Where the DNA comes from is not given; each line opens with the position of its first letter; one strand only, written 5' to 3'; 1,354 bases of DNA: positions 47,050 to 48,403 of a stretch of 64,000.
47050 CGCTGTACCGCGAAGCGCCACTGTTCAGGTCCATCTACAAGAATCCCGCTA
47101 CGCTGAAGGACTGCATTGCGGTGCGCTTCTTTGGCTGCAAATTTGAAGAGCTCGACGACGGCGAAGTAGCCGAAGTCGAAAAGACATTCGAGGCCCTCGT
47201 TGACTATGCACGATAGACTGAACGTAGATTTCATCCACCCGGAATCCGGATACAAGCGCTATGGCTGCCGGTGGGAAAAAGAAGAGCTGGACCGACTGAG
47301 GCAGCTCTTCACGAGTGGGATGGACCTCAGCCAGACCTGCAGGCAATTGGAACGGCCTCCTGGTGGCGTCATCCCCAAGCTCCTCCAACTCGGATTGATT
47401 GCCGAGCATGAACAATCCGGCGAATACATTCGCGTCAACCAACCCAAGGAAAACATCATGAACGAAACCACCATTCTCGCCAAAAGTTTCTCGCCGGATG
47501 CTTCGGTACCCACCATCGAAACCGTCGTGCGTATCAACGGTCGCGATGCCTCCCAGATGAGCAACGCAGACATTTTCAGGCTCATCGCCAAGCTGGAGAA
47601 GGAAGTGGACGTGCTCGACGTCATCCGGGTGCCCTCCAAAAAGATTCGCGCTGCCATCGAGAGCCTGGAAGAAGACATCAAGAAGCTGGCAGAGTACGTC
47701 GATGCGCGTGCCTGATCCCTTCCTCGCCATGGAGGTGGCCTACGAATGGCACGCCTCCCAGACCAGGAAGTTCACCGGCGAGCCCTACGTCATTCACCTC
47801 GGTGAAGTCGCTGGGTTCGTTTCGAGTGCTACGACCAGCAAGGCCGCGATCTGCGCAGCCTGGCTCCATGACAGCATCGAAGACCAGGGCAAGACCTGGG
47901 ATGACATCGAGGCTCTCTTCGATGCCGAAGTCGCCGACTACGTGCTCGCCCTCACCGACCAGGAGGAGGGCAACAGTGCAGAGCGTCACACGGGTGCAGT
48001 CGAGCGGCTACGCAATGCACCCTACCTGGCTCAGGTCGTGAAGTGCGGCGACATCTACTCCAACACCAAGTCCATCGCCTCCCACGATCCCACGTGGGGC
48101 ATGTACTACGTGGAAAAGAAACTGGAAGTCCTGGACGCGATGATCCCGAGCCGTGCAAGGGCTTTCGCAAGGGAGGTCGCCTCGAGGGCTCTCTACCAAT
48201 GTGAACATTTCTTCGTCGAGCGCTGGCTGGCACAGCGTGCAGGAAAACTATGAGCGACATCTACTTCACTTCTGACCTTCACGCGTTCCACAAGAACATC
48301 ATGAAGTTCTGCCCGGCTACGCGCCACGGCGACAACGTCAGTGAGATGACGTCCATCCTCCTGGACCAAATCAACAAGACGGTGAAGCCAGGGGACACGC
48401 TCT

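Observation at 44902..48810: Split RNA end-healing and sealing cluster: RNA ligase, PNK kinase domain, HD hydrolase and calcineurin-like phosphoesterase as separate genes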

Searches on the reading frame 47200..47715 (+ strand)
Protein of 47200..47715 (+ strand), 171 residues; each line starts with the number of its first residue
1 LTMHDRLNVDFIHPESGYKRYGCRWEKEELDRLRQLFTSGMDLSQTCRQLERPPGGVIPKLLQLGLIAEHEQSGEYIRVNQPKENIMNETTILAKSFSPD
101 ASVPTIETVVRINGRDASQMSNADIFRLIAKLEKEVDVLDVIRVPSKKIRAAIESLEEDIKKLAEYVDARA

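Call 3: search_protein_families(library=pfam, proteins=[window:47200-47715:+], max_evalue=0.1)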
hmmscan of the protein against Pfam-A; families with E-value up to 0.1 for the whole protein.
window:47200-47715:+ (171 aa): 1 family
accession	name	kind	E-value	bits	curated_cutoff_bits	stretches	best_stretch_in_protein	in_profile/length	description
PF07750.17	GcrA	-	1.9e-05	25.6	26.9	1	24-117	2-97/155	GcrA cell cycle regulator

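Call 4: search_protein_families(library=phrogs, proteins=[window:47200-47715:+], max_evalue=0.01)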
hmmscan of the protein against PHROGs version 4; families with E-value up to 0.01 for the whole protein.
window:47200-47715:+ (171 aa): 2 families
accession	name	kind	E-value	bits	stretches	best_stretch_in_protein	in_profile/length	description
phrog_21605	-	unknown function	0.0025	18.5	1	19-66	36-83/219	-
phrog_323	-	transcription regulation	0.0027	18.3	1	23-68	147-192/319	transcriptional regulator, D5-like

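Call 6: search_protein_families(library=ncbifam, proteins=[window:47200-47715:+], max_evalue=0.1)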
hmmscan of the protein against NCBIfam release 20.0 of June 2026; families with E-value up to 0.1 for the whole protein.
window:47200-47715:+ (171 aa): 1 family
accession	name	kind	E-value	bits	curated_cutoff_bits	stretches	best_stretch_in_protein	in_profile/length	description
TIGR01588.1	citE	equivalog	0.03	13.4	443.4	1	105-164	59-111/288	citrate (pro-3S)-lyase subunit beta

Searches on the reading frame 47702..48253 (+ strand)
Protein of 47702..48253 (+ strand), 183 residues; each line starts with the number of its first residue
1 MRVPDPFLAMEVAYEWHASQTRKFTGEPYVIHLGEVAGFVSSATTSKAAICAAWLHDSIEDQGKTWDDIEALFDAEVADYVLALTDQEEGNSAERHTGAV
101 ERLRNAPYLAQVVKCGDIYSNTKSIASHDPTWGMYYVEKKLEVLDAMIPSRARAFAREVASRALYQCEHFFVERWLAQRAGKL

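Call 3: search_protein_families(library=pfam, proteins=[window:47702-48253:+], max_evalue=0.1)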
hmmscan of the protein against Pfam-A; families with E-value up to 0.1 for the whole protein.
window:47702-48253:+ (183 aa): 1 family
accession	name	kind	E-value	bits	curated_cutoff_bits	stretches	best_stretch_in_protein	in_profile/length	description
PF13328.12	HD_4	-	1.2e-12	48.2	27.2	1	9-104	1-100/156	HD domain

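Call 4: search_protein_families(library=phrogs, proteins=[window:47702-48253:+], max_evalue=0.01)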
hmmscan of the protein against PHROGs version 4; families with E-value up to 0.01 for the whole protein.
window:47702-48253:+ (183 aa): 3 families
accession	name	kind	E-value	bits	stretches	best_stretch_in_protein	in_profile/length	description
phrog_990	-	other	7.2e-42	144.9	1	8-181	157-335/374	metal-dependent phosphohydrolase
phrog_32047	-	other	2.6e-14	54.2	1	19-151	39-198/301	phosphohydrolase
phrog_15275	-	unknown function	5.5e-07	30.5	1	19-123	42-149/223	-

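Call 6: search_protein_families(library=ncbifam, proteins=[window:47702-48253:+], max_evalue=0.1)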
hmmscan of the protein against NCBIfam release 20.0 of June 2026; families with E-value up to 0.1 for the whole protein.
window:47702-48253:+ (183 aa): 2 families
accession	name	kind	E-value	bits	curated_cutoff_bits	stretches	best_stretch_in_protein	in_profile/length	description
TIGR00691.1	spoT_relA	subfamily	1.5e-19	69.8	499.2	1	9-105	1-96/687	RelA/SpoT family protein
NF008303.0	PRK11092.1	equivalog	3.4e-10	38.8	947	1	9-92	26-108/702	bifunctional GTP diphosphokinase/guanosine-3',5'-bis pyrophosphate 3'-pyrophosphohydrolase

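Call 11: search_solved_structures(query=window:47702-48253:+, max_evalue=1, show_alignments=2)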
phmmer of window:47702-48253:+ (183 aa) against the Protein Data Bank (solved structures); distinct sequences matched with E-value up to 1: 21.
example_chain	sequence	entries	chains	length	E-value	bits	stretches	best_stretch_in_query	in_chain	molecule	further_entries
4yf1_A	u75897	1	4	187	2.7e-12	50.3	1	10-123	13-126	Lmo0812 protein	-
7qoe_A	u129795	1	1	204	6.2e-11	45.8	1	10-127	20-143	HDc domain-containing protein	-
3nqw_A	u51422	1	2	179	2.1e-10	44.1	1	13-132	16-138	CG11900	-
7oiw_A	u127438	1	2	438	2.5e-09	40.6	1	10-87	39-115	GTP pyrophosphokinase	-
9s6k_B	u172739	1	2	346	4.5e-09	39.8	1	12-101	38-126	GTP pyrophosphokinase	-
3nr1_A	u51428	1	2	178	1.5e-08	38.1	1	10-143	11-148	HD domain-containing protein 3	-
8acu_A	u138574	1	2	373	5.2e-08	36.3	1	13-85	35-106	GTP pyrophosphokinase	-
6yxa_A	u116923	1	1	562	8.8e-08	35.6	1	13-85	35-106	GTP pyrophosphokinase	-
5vxa_A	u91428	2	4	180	1.5e-07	34.9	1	10-143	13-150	Guanosine-3',5'-bis(diphosphate) 3'-pyrophosphohydrolase MESH1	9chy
5xnx_A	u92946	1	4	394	1.5e-07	34.8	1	9-127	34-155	Bifunctional (p)ppGpp synthase/hydrolase RelA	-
1vj7_A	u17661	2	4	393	3e-07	33.8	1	9-86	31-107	Bifunctional RELA/SPOT | Bifunctional (p)ppGpp synthase/hydrolase RelA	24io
8fr8_I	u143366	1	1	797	3.8e-07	33.5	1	9-126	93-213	GTP pyrophosphokinase RelA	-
7qps_A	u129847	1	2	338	1.4e-06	31.7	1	17-131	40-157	ACT domain protein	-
7qpr_A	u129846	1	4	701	2.6e-06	30.8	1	17-131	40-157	ACT domain protein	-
7qoc_A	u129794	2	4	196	1.3e-05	28.5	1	9-90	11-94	Guanosine polyphosphate pyrophosphohydrolases/synthetases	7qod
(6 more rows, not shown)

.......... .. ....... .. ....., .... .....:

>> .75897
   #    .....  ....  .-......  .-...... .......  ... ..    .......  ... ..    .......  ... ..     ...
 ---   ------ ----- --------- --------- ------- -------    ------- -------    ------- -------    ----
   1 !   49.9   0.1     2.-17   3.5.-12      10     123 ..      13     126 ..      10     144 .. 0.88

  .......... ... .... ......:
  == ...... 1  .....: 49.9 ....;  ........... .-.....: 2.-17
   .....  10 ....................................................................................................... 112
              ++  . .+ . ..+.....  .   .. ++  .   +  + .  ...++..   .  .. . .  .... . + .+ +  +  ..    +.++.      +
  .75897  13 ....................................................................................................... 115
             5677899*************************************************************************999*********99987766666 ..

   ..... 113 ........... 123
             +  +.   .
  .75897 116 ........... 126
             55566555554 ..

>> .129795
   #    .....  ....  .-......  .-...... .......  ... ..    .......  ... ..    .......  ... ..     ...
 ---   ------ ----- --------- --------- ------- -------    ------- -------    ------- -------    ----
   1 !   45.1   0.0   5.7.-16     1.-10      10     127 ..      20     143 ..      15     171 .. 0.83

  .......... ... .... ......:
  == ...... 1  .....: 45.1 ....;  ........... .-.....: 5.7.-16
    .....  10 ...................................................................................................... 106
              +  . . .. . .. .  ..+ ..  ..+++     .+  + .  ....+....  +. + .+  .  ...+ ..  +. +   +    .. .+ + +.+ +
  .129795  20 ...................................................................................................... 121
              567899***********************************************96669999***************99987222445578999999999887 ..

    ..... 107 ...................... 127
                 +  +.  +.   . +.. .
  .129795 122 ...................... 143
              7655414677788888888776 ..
